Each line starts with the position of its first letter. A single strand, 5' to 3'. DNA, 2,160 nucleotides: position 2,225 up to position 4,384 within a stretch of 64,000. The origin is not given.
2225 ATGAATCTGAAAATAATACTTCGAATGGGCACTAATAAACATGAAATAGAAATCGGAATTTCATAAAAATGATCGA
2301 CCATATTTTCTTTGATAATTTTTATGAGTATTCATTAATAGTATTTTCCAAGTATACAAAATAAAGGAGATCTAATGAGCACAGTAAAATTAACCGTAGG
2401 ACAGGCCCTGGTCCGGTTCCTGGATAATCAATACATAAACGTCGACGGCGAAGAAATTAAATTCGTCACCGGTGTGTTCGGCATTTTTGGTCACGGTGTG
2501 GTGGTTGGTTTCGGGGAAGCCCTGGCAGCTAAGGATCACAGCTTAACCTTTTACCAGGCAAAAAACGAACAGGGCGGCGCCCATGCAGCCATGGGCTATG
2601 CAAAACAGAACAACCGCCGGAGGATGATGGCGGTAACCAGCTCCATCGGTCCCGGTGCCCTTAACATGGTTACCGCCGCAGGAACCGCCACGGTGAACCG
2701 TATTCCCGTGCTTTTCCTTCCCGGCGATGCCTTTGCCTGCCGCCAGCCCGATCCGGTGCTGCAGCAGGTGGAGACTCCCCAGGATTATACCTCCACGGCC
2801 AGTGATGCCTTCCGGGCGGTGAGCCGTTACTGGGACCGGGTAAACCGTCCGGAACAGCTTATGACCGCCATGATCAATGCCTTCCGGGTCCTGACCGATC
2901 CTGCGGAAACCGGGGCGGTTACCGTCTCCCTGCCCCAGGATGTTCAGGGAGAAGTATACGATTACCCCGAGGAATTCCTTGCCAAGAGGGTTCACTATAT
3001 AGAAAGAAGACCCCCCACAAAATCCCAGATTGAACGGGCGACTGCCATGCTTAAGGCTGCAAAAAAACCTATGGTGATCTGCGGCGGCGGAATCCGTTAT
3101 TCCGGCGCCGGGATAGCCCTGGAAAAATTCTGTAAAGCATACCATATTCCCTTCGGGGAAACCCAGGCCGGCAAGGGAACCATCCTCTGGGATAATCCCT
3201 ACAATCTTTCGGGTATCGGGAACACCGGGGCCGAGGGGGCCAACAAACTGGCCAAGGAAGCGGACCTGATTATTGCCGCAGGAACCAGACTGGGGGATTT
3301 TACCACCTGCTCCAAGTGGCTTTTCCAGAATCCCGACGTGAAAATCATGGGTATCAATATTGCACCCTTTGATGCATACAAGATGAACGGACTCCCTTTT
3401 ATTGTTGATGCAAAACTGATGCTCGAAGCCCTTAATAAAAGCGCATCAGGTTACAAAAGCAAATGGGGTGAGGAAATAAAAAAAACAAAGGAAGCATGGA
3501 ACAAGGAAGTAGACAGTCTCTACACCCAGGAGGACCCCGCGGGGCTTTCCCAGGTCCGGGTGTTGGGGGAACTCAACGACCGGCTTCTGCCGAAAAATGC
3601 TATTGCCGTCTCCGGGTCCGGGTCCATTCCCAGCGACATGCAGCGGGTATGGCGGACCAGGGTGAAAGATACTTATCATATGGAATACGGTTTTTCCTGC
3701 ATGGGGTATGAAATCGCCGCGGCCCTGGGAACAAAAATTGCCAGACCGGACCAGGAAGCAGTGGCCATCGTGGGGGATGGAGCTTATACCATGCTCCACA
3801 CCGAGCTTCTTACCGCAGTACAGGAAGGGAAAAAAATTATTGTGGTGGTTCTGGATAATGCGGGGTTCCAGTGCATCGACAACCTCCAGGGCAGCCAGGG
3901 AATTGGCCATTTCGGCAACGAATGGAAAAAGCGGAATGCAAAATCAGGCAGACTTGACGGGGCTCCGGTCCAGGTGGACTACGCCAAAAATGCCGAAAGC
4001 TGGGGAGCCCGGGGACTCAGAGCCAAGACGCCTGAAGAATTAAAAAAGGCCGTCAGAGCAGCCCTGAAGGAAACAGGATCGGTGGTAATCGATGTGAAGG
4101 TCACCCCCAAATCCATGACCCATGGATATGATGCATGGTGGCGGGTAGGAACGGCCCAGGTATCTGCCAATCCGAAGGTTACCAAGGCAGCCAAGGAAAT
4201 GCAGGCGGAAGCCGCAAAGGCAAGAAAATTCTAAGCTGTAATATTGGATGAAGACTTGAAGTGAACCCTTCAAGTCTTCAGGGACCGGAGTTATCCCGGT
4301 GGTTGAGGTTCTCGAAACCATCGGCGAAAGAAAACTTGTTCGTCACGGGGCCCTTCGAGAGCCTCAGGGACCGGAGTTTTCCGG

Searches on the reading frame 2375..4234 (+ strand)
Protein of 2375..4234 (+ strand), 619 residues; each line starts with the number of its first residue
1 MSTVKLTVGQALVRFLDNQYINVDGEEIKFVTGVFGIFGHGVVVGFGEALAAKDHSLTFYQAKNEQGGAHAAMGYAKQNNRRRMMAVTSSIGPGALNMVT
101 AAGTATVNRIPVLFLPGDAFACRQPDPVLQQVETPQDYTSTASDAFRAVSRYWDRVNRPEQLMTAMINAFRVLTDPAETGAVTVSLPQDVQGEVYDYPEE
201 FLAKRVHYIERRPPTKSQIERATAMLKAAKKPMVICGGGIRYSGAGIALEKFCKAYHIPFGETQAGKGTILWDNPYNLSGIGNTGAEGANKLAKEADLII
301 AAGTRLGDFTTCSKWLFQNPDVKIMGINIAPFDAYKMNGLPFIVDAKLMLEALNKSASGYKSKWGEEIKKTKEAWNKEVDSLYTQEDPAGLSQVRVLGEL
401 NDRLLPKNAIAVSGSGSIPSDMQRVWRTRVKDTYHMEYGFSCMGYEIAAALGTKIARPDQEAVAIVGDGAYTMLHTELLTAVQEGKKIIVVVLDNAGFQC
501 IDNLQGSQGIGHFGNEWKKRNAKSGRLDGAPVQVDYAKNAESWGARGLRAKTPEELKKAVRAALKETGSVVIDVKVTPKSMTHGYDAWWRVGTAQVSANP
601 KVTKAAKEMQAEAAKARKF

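Call 29: search_protein_families(library=pfam, proteins=[window:2375-4234:+], max_evalue=0.01)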
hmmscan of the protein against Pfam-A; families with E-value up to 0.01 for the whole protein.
window:2375-4234:+ (619 aa): 5 families
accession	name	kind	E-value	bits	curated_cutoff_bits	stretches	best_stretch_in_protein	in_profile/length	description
PF02775.26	TPP_enzyme_C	-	1.3e-34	119.7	21.9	1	415-574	2-151/151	Thiamine pyrophosphate enzyme, C-terminal TPP binding domain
PF00205.28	TPP_enzyme_M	-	1.8e-31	109.1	30.4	1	219-353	1-137/137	Thiamine pyrophosphate enzyme, central domain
PF02776.23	TPP_enzyme_N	-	3.2e-15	56.4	26.8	1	31-125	16-106/119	Thiamine pyrophosphate enzyme, N-terminal TPP binding domain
PF13292.11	DXP_synthase_N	-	0.0041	16.9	21.2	1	445-496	115-172/274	1-deoxy-D-xylulose-5-phosphate synthase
PF01884.23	PcrB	-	0.0074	16.2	23.9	0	178-242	125-191/226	PcrB family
